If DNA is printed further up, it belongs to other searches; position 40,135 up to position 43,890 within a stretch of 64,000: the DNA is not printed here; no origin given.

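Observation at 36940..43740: Translationally coupled SNF2 helicase / MoxR AAA+ / zincin-VWA cassette with a Sel1 protein: candidate uncharacterised conflict system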

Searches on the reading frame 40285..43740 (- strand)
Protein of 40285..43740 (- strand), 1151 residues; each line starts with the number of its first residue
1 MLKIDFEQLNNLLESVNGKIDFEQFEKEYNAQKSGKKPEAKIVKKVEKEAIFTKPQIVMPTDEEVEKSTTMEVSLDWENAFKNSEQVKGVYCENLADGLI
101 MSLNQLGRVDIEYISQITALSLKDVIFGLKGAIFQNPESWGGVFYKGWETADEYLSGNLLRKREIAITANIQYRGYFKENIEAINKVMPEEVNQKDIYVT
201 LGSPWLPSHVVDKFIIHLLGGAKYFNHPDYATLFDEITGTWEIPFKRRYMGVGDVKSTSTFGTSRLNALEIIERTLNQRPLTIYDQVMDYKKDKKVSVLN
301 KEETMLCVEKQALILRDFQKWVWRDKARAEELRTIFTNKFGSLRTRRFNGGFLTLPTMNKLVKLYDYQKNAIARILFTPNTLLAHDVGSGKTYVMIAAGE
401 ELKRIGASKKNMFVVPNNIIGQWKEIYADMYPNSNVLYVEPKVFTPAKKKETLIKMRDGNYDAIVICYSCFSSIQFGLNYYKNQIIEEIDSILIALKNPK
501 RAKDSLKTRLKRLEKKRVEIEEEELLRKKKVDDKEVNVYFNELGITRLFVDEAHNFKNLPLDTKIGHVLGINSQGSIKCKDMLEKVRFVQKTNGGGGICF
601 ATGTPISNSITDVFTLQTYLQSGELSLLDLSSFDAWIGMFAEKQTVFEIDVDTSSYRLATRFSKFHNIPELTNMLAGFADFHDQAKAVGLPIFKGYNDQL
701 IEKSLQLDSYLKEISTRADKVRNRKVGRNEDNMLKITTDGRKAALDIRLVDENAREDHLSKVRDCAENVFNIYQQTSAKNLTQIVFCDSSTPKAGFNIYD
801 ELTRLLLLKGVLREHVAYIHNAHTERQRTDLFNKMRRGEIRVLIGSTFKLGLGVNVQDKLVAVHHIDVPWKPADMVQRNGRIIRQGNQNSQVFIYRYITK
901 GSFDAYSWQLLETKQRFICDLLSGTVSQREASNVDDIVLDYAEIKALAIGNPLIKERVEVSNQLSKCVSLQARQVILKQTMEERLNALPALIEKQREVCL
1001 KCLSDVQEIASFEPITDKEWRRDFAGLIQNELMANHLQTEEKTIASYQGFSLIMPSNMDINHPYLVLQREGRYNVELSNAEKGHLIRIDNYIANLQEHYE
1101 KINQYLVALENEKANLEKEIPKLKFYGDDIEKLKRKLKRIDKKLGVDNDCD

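Call 3: search_protein_families(library=pfam, proteins=[window:40285-43740:-], max_evalue=0.01)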
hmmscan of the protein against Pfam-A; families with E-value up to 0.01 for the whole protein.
window:40285-43740:- (1151 aa): 4 families
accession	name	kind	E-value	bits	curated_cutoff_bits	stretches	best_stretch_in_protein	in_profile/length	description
PF00271.37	Helicase_C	-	5.7e-11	43.1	23.5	1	782-886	17-110/110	Helicase conserved C-terminal domain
PF04851.21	ResIII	-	1.7e-10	41.5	22.5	1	362-519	2-115/164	Type III restriction enzyme, res subunit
PF00176.29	SNF2-rel_dom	-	2e-09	37.4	24.9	1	379-558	18-139/290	SNF2-related domain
PF00270.35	DEAD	-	0.0022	18.2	26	0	366-493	2-130/167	DEAD/DEAH box helicase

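Call 4: search_protein_families(library=padloc, proteins=[window:40285-43740:-], max_evalue=0.01)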
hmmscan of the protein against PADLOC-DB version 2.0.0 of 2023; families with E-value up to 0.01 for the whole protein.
window:40285-43740:- (1151 aa): 25 families
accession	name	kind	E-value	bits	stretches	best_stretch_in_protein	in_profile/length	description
PDLC02621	DrmD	-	1.2e-13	48.2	1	802-996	537-726/1040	DrmD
PDLC02633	DrmD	-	1.3e-11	41.2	1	839-910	583-653/839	DrmD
PDLC02707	PbeA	-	3.5e-10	37.1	2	358-473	247-366/672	PbeA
PDLC02500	BrxHI|BrxHII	-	5.7e-09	33.1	1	836-920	526-607/933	BrxHI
PDLC02572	DrmA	-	1.3e-08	31.3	1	837-900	574-636/1043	DrmA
PDLC02632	DrmD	-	2.1e-08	31.1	1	804-905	540-644/662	DrmD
PDLC02504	BrxHI|BrxHII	-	2.9e-08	30.1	1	815-941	512-634/971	BrxHII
PDLC02634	DrmD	-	3.8e-08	29.6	1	826-919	525-616/900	DrmD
PDLC02840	DpdE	-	4.6e-08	29.8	1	750-908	530-678/1091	DpdE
PDLC02843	DpdE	-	5.8e-08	29.1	1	758-897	546-680/1091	DpdE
PDLC00632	ZorD1|ZorD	-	1.5e-07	27.8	1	826-926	983-1084/1101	"SWI2/SNF2 helicase, Mrr-like nuclease"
PDLC00659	HmaA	-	2.1e-06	23.9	1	814-957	540-682/1176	SNF2 helicase / DEAD-box helicase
PDLC02624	DrmD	-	2.4e-06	24.4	1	815-901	392-481/652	DrmD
PDLC02629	DrmD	-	4.2e-06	23.5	1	826-901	27-101/508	DrmD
PDLC02845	DpdE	-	4.7e-06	22.7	0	817-929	1170-1280/1293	DpdE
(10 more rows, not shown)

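Call 12: search_protein_families(library=ncbifam, proteins=[window:40285-43740:-], max_evalue=0.01)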
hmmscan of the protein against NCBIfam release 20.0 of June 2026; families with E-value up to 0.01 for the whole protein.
window:40285-43740:- (1151 aa): 12 families
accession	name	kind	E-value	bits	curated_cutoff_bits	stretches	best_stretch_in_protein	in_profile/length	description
NF042964.1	phospholipD_antiphage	equivalog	3.7e-15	55.3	1100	1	818-926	724-830/895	phospholipase D-like domain-containing anti-phage protein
NF038317.1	DISARM_DrmD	equivalog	2e-11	43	610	1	803-997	523-709/1021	DISARM system SNF2-like helicase DrmD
NF058637.1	helic_SCO1167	equivalog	1.1e-08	33.6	1200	1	796-919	785-907/932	SCO1167/SCO6262 family helicase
NF041062.1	DpdE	equivalog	5.2e-08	31.3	500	1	750-892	512-648/1048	protein DpdE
NF004069.0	PRK05580.2-1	equivalog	1.2e-05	24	767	1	358-465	106-210/612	primosomal protein N'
TIGR04095.1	dnd_restrict_1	equivalog_domain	3.9e-05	22.8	600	0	782-900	280-398/451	DNA phosphorothioation system restriction enzyme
TIGR04121.1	DEXH_lig_assoc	equivalog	5.4e-05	21.1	850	1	808-894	271-355/804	ligase-associated DNA damage response DEXH box helicase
NF008164.0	PRK10917.1-2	equivalog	7.8e-05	21.1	785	1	804-896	510-601/704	ATP-dependent DNA helicase RecG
NF045503.1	repair_heli_XPB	equivalog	0.00013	20.7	610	1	816-918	440-538/548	DNA repair helicase XPB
TIGR00643.1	recG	equivalog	0.00068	18.4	659.4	1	380-465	258-343/629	ATP-dependent DNA helicase RecG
NF041790.1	anti-phage_ZorD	equivalog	0.00087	17.3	1500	1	826-896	965-1034/1035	type I Zorya anti-phage system protein ZorD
NF008165.0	PRK10917.1-3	equivalog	0.0044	15.5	711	0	380-465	287-372/692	ATP-dependent DNA helicase RecG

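Call 13: search_protein_families(library=phrogs, proteins=[window:40285-43740:-], max_evalue=0.001)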
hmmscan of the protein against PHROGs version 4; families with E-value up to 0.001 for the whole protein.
window:40285-43740:- (1151 aa): 8 families
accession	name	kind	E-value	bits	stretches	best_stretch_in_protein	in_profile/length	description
phrog_10089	-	moron, auxiliary metabolic gene and host takeover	4.4e-233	778.1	1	94-1120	2109-3184/4647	DarB-like antirestriction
phrog_11801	-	other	3e-102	344.1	2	147-793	664-1310/2269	DNA methyltransferase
phrog_1685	-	unknown function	1.2e-94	318.9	3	833-1119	1464-1753/2278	-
phrog_62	-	DNA, RNA and nucleotide metabolism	8.2e-39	133.9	2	301-675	674-905/1881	DNA helicase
phrog_23807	-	unknown function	4e-14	52.3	1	741-902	488-649/1053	-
phrog_16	-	DNA, RNA and nucleotide metabolism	4.5e-13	49.3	1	768-906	478-607/986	DNA helicase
phrog_21007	-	other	1.2e-12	47.8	1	835-938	69-171/857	DNA methyltransferase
phrog_11354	-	unknown function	0.00025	21.7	1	831-921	15-104/116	-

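Call 16: search_dna_similar(query=window:40285-43740:-, collection=phages, mode=protein, max_rows=30)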
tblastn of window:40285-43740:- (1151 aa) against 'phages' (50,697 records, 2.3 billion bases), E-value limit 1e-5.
Records with a match: 130; places in all: 134; records where one place covers at least 80% of the query: 42.
Best place of each record, by identity: <60% 130.
By first word of the organism name: Bacteriophage 35; Ralstonia 21; Escherichia 15; Burkholderia 10; Pseudomonas 5; Erwinia 5; Klebsiella 5; Streptococcus 3; Thermus 3; Listeria 2; and 17 more.
By host as written in the record: - 44; Escherichia coli 7; Ralstonia pseudosolanacearum I-31 (MT043) 5; Burkholderia cenocepacia 4; Ralstonia pseudosolanacearum I-33 (MT061) 4; Klebsiella pneumoniae NI9 3; Ralstonia pseudosolanacearum 3; Listeria monocytogenes 2; and 40 more.
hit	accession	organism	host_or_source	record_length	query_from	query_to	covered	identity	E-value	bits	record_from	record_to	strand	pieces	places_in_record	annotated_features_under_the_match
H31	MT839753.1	Bacteriophage sp.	human fecal samples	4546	96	1122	89%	37.2%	0e+0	654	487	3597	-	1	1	record has no annotation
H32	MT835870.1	Bacteriophage sp.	human fecal samples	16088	96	1121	89%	37.1%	0e+0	660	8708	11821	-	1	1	record has no annotation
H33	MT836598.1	Bacteriophage sp.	human fecal samples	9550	97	1121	89%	36.9%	0e+0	655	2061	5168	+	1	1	record has no annotation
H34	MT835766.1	Bacteriophage sp.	human fecal samples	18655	96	1122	89%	36.6%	0e+0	655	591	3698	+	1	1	record has no annotation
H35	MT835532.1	Bacteriophage sp.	human fecal samples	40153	101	1118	88%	36.9%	0e+0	613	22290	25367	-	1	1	record has no annotation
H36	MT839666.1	Bacteriophage sp.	human fecal samples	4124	96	1122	89%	36.3%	0e+0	651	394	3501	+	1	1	record has no annotation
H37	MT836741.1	Bacteriophage sp.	human fecal samples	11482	81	1118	90%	35.9%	0e+0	649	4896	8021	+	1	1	record has no annotation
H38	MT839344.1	Bacteriophage sp.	human fecal samples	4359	90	1122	90%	35.6%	0e+0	634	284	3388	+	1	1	record has no annotation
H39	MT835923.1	Bacteriophage sp.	human fecal samples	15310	81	1122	91%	35.1%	0e+0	645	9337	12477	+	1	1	record has no annotation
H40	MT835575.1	Bacteriophage sp.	human fecal samples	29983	91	1122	90%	35.3%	0e+0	631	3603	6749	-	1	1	record has no annotation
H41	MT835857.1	Bacteriophage sp.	human fecal samples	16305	91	1122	90%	35.2%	4e-121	618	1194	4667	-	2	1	record has no annotation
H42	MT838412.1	Bacteriophage sp.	human fecal samples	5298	99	1122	89%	35.2%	0e+0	582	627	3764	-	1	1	record has no annotation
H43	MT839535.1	Bacteriophage sp.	human fecal samples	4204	96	1027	81%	38.4%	0e+0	631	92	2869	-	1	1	record has no annotation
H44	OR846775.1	Listeria phage LM 4-11-1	Listeria monocytogenes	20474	92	1117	89%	34.6%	0e+0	628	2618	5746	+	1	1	record has no annotation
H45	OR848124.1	Listeria phage LM 4-14-1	Listeria monocytogenes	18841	92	1117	89%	34.6%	0e+0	628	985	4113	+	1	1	record has no annotation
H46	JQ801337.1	Vibrio phage VvAW1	Vibrio vulnificus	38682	97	1120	89%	32.8%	4e-159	531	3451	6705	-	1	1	DNA methylase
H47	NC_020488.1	Vibrio phage VvAW1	Vibrio vulnificus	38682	97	1120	89%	32.8%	4e-159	531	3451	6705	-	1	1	DarB-like antirestriction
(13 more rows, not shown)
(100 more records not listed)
